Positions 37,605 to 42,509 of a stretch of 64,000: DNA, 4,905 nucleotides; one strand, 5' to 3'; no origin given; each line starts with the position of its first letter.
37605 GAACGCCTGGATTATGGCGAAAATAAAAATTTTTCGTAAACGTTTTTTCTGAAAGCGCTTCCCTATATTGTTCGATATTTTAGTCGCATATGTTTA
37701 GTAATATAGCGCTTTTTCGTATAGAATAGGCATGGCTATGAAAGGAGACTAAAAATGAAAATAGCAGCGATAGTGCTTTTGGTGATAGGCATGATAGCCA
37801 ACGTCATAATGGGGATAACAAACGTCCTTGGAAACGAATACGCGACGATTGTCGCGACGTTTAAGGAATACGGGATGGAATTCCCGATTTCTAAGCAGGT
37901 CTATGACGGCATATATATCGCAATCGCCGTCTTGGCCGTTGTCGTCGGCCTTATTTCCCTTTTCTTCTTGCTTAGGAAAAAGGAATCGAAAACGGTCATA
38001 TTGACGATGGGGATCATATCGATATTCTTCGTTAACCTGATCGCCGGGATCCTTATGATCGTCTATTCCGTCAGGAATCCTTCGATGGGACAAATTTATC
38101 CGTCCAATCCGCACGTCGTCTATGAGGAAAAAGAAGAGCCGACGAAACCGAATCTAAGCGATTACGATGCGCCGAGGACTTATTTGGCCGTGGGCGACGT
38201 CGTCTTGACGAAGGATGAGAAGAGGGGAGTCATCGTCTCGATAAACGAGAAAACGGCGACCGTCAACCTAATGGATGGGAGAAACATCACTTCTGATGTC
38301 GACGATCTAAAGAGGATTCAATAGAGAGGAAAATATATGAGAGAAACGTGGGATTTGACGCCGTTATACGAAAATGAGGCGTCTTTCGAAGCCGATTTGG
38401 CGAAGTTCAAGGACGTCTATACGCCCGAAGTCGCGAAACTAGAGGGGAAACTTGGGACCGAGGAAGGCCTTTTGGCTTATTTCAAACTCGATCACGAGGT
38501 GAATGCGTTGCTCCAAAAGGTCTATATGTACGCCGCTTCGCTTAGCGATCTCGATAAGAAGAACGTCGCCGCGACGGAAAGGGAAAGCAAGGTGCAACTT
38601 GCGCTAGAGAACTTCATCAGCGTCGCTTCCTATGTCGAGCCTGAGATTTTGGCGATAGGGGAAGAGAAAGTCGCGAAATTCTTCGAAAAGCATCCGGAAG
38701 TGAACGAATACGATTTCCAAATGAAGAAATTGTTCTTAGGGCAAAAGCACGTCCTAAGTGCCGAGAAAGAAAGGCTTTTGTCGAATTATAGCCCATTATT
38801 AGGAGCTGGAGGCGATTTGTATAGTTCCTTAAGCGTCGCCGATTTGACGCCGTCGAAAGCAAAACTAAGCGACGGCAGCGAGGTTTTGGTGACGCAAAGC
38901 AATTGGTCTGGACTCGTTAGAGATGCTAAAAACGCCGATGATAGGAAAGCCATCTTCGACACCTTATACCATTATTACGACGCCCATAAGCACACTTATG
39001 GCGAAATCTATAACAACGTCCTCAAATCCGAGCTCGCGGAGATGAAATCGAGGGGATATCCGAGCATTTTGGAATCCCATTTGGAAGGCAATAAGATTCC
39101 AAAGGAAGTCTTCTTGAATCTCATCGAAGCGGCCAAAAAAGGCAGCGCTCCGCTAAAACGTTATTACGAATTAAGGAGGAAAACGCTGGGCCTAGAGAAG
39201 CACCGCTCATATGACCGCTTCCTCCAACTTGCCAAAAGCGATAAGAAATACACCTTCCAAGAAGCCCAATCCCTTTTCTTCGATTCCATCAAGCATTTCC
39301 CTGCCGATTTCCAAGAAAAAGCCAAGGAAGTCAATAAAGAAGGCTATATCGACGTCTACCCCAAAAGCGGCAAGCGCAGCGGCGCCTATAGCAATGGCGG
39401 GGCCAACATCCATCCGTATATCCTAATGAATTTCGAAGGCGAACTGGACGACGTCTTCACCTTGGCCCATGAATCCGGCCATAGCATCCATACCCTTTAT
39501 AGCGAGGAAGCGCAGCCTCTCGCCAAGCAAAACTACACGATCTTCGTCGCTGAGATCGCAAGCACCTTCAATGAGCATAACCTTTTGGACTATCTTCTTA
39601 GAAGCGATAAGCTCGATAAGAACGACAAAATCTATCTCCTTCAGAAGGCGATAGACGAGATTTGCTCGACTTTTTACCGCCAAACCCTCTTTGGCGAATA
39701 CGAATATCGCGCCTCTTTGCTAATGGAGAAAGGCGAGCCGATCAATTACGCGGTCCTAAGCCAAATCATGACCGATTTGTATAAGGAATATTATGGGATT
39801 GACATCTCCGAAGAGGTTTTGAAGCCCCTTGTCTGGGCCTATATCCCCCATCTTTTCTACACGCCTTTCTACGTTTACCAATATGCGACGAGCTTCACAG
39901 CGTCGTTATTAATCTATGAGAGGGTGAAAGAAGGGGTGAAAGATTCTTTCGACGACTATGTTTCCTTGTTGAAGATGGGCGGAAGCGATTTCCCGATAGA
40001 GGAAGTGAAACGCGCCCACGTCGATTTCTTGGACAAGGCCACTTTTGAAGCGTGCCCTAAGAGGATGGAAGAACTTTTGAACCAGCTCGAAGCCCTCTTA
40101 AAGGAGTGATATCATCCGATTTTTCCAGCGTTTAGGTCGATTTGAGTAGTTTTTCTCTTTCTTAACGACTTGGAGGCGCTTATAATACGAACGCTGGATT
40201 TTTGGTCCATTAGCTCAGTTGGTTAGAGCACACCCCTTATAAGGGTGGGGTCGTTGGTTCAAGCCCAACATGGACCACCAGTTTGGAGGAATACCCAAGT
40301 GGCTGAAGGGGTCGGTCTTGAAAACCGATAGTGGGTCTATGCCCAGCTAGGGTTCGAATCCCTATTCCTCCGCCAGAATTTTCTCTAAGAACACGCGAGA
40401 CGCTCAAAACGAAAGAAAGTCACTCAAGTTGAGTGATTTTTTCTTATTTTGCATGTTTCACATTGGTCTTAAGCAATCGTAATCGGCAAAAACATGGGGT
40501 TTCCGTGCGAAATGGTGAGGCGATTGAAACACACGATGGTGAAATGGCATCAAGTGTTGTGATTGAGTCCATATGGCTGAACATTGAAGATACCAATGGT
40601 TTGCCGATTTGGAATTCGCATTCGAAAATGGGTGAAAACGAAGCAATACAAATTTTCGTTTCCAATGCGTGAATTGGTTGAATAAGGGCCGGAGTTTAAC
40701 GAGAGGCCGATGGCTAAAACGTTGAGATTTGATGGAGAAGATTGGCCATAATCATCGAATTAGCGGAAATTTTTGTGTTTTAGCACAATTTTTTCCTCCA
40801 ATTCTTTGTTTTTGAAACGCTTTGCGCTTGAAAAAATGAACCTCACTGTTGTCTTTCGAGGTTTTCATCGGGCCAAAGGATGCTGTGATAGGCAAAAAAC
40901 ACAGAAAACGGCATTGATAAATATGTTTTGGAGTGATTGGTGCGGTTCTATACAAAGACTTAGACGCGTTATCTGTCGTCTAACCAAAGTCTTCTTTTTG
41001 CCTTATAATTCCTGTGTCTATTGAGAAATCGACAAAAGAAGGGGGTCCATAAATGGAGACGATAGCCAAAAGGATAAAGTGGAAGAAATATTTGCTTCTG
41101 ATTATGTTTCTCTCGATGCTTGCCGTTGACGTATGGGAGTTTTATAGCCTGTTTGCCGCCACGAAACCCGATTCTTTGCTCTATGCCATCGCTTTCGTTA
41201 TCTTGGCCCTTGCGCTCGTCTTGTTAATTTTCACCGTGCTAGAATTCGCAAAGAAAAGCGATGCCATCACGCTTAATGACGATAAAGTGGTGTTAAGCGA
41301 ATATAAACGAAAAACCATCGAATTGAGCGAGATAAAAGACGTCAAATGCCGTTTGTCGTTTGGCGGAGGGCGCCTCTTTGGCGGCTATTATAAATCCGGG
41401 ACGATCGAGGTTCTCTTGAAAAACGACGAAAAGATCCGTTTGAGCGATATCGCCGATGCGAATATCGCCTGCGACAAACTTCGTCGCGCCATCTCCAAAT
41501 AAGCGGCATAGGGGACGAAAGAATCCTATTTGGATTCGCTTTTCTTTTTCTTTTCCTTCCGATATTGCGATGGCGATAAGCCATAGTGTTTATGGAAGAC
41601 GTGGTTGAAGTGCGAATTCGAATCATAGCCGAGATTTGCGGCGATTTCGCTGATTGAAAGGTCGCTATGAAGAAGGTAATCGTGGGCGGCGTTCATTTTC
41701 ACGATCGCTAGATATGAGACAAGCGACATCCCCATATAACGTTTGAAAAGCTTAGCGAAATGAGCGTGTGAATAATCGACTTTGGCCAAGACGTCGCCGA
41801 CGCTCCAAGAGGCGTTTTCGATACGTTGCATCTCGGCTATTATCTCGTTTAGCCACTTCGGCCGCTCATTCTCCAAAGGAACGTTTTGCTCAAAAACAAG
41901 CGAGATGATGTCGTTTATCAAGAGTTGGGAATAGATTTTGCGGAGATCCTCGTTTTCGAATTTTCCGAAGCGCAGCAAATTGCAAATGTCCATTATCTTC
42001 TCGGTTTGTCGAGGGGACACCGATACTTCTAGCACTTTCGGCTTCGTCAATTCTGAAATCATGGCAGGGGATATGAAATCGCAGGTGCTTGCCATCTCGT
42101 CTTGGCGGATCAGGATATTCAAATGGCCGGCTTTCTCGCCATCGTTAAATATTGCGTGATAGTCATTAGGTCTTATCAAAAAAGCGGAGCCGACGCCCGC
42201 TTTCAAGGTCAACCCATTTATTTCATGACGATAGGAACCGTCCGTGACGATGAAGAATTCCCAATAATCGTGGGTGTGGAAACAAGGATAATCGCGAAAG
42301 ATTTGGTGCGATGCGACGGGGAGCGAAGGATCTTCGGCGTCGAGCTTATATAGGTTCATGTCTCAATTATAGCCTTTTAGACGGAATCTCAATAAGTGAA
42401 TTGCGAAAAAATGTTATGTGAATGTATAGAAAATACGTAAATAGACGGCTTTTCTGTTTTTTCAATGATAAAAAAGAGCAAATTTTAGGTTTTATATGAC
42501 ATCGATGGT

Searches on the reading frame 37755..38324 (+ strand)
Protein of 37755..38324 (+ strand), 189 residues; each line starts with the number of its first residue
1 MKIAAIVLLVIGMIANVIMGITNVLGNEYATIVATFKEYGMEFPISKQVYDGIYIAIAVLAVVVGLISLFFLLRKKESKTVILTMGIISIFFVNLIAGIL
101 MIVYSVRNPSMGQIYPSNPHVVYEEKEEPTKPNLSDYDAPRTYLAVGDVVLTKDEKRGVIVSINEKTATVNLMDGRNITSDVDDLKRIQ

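Call 52: search_protein_families(library=pfam, proteins=[window:37755-38324:+], max_evalue=0.001)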
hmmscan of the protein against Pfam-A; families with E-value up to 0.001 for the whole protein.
window:37755-38324:+ (189 aa): 1 family
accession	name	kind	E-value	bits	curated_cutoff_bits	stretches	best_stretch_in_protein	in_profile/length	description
PF00335.26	Tetraspanin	-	0.00015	22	32.1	1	5-107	16-103/225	Tetraspanin family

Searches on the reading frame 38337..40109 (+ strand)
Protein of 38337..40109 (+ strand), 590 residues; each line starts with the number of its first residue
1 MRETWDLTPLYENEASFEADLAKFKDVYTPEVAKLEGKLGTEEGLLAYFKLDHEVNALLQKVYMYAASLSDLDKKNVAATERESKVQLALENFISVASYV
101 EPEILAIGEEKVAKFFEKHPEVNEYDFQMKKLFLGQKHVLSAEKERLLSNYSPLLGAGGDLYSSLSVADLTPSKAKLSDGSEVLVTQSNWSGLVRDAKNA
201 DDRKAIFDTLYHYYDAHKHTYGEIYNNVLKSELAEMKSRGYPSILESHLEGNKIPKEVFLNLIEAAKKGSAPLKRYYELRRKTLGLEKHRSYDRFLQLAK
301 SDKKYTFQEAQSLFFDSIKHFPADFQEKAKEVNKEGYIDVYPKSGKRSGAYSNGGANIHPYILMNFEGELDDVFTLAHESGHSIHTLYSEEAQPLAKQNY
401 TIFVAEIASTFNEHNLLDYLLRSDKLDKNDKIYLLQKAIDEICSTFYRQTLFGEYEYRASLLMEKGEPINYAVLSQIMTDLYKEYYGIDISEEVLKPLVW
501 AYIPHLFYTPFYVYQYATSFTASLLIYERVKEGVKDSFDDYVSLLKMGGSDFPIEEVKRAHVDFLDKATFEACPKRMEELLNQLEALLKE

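Call 18: search_protein_families(library=ncbifam, proteins=[window:38337-40109:+], max_evalue=0.01)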
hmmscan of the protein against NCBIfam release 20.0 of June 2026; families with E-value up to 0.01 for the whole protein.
window:38337-40109:+ (590 aa): 3 families
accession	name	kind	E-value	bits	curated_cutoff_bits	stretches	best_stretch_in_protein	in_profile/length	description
TIGR00181.1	pepF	equivalog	2e-153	512.4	490.55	1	3-586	8-590/591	oligoendopeptidase F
TIGR02290.1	M3_fam_3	subfamily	2.6e-94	317.3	561.7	1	4-587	1-587/587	M3 family oligoendopeptidase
TIGR02289.1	M3_not_pepF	subfamily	1.6e-22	79.9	442.35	1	198-583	156-547/549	M3 family oligoendopeptidase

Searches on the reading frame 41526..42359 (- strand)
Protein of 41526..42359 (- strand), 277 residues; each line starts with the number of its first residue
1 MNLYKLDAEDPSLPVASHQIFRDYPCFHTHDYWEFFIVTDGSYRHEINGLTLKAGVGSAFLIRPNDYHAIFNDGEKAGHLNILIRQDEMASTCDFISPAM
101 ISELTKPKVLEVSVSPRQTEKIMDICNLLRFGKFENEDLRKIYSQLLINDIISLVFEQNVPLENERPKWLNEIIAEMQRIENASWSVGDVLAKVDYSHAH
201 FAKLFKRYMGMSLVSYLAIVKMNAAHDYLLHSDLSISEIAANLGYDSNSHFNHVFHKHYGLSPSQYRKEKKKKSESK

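Call 6: search_protein_families(library=pfam, proteins=[window:41526-42359:-], max_evalue=0.001)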
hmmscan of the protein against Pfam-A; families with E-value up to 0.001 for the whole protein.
window:41526-42359:- (277 aa): 4 families
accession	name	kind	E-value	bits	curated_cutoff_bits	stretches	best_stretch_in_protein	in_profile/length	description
PF12833.13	HTH_18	-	1.7e-23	83.2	33.6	1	192-268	3-79/80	Helix-turn-helix domain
PF00165.29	HTH_AraC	-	2.8e-21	75.6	26.6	2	230-268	2-42/42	Bacterial regulatory helix-turn-helix proteins, AraC family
PF07883.17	Cupin_2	-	4.4e-08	33.2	27.2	1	27-79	13-65/70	Cupin domain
PF02311.25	AraC_binding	-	1.5e-06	28.4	21.1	1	28-94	19-86/135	AraC-like ligand binding domain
